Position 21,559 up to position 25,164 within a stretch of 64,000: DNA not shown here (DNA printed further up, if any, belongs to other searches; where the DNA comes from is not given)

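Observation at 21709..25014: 1101-aa single-gene GNAT-fusion protein of unknown function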

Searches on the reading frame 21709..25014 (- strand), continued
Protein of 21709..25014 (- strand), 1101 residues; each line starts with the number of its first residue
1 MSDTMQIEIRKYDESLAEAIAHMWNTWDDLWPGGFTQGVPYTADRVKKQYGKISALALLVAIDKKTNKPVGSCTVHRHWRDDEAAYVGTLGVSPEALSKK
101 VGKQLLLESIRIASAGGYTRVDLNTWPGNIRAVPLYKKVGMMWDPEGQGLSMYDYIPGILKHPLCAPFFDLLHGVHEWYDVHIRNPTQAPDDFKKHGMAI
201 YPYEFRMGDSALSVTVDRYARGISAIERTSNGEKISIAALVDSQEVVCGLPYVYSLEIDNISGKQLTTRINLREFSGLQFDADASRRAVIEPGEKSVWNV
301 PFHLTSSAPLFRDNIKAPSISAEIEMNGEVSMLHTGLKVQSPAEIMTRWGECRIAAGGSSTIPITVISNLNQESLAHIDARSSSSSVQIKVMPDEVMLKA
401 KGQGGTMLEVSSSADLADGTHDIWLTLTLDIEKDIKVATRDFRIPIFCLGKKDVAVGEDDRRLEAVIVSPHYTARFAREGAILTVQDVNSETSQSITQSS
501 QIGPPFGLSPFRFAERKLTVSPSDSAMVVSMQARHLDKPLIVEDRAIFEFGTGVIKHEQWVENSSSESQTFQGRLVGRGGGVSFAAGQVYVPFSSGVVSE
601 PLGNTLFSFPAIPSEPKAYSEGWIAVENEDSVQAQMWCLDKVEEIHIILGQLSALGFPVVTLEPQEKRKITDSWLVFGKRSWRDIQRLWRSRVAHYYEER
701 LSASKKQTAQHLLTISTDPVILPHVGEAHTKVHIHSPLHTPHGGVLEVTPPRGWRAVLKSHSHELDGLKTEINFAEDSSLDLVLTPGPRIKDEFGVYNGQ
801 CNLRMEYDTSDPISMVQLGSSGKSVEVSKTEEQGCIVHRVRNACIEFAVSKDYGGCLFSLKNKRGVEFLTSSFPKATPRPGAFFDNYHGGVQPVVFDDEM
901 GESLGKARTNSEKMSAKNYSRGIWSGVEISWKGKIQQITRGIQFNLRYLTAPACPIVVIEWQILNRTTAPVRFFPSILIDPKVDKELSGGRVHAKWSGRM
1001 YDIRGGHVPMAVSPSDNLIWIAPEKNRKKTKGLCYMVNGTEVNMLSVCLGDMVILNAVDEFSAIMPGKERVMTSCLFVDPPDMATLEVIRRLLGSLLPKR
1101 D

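Call 55: search_protein_families(library=pfam, proteins=[L034:2196-5177:+, L074:3936-5642:-, L062:815-1639:+, L046:9336-10532:+, L073:9387-14807:+], max_evalue=0.001)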
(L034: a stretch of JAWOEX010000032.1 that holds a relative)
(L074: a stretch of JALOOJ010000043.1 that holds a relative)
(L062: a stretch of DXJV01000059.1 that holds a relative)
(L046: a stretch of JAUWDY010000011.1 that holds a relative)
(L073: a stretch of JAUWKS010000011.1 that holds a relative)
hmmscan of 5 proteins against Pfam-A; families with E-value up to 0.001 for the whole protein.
L034:2196-5177:+ (993 aa): 4 families
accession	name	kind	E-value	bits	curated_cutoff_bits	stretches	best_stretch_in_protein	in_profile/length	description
PF01074.27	Glyco_hydro_38N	-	6e-40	137.8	25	1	24-278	3-264/270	Glycosyl hydrolases family 38 N-terminal domain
PF07748.19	Glyco_hydro_38C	-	3.4e-20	73.6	25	1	610-825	1-200/206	Glycosyl hydrolases family 38 C-terminal domain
PF09261.16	Alpha-mann_mid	-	7.2e-15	55.3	31.1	1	296-387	3-93/96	Alpha mannosidase middle domain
PF17677.7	Glyco_hydro38C2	-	1.1e-11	45.1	22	1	911-984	2-72/72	Glycosyl hydrolases family 38 C-terminal beta sandwich domain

L074:3936-5642:- (568 aa): 14 families
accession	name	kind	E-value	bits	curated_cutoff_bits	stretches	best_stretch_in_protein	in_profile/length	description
PF00005.33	ABC_tran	-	8.6e-58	195.2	25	2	323-467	3-137/137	ABC transporter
PF13304.12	AAA_21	-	1.5e-16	61.8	27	2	119-192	210-280/304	AAA domain, putative AbiEii toxin, Type IV TA system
PF02463.25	SMC_N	-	6.8e-10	39.2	40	0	35-215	26-208/220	RecF/RecN/SMC N terminal domain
PF13555.12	AAA_29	-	9.8e-08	32.1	27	0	330-365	21-55/61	P-loop containing region of AAA domain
PF13476.12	AAA_23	-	7.3e-06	27.2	27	0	330-348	18-36/201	AAA domain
PF03193.22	RsgA_GTPase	-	7.7e-06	26.3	30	0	18-55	92-128/174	RsgA GTPase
PF01078.27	Mg_chelatase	-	1e-05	25.5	20.3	0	21-63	10-52/207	Magnesium chelatase, subunit ChlI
PF20720.3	nSTAND3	-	1.2e-05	25.5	27.2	0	333-351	19-37/155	Novel STAND NTPase 3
PF13401.12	AAA_22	-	2e-05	25.3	27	0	333-356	7-30/130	AAA domain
PF13479.12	AAA_24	-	4.7e-05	23.8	27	0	333-355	4-26/195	AAA domain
PF13173.12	AAA_14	-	7.9e-05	23.1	27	0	333-407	4-77/129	AAA domain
PF13191.12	AAA_16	-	0.00017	22.6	32.6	0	332-371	25-63/167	AAA ATPase domain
PF13514.12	AAA_27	-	0.00018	21.6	22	0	25-57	18-50/206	AAA domain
PF13481.12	AAA_25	-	0.00034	20.7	27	0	30-50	30-50/195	AAA domain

L062:815-1639:+ (274 aa): 2 families
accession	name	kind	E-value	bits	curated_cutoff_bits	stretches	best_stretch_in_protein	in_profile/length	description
PF12746.13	GNAT_acetyltran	-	1.3e-35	123.7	26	1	23-255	8-243/243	GNAT acetyltransferase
PF00583.31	Acetyltransf_1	-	3.3e-05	24.6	20.7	1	201-246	68-116/116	Acetyltransferase (GNAT) family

L046:9336-10532:+ (398 aa): 1 family
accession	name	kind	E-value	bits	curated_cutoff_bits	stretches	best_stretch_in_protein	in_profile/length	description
PF02073.20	Peptidase_M29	-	4.8e-68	230.3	27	1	5-381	4-397/406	Thermophilic metalloprotease (M29)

L073:9387-14807:+ (1806 aa): 6 families
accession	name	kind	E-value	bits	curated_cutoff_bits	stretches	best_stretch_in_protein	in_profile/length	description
PF17957.7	Big_7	-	6.8e-22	78.3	24.1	3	857-919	1-67/70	Bacterial Ig domain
PF01839.29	FG-GAP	-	2.7e-07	30.8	22.1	0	291-312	1-22/37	FG-GAP repeat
PF09136.16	Glucodextran_B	-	7.9e-07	29.4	27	0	681-765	1-81/83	Glucodextranase, domain B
PF00041.27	fn3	-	0.00013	22.5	25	0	870-931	11-75/84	Fibronectin type III domain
PF13517.12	FG-GAP_3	-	0.00023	22.2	26.9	1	299-368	1-60/61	FG-GAP-like repeat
PF02494.22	HYR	-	0.00032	21.4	21.7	0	1465-1532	14-79/81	HYR domain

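Call 61: search_protein_families(library=pfam, alignment_id=A4, max_evalue=0.00001)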
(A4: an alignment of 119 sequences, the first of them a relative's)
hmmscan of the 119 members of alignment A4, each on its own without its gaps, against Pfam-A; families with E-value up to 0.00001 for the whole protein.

A. member 1, L002:11426-12106:+ (227 aa): 0 families

B. families by the number of members that match (of 119 scanned): 138 families (the first 25 are shown)
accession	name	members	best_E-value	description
PF07748.19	Glyco_hydro_38C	9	3.4e-20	Glycosyl hydrolases family 38 C-terminal domain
PF01074.27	Glyco_hydro_38N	7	6e-40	Glycosyl hydrolases family 38 N-terminal domain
PF09261.16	Alpha-mann_mid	7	7.2e-15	Alpha mannosidase middle domain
PF07992.20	Pyr_redox_2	4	1.3e-54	Pyridine nucleotide-disulphide oxidoreductase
PF13738.12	Pyr_redox_3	4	3.1e-14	Pyridine nucleotide-disulphide oxidoreductase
PF00881.29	Nitroreductase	3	1.8e-20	Nitroreductase family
PF00578.27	AhpC-TSA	3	1.5e-18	AhpC/TSA family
PF00070.33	Pyr_redox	3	6.7e-17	Pyridine nucleotide-disulphide oxidoreductase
PF00583.31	Acetyltransf_1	3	1.8e-16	Acetyltransferase (GNAT) family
PF14512.11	TM1586_NiRdase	3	9.1e-14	Putative TM nitroreductase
PF22175.2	Ogg-HhH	2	6.2e-63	8-oxoguanine DNA glycosylase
PF00005.33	ABC_tran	2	8.6e-58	ABC transporter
PF19289.4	PmbA_TldD_3rd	2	2.6e-53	PmbA/TldA metallopeptidase C-terminal domain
PF00133.28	tRNA-synt_1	2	3.7e-38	tRNA synthetases class I (I, L, M and V)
PF13204.13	Apiosidase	2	6.3e-33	Apiosidase-like, catalytic domain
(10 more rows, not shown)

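Call 79: search_protein_families(library=padloc, proteins=[window:21712-25014:-], max_evalue=0.001)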
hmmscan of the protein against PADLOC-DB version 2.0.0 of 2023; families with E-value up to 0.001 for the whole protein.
window:21712-25014:- (1101 aa): 0 families
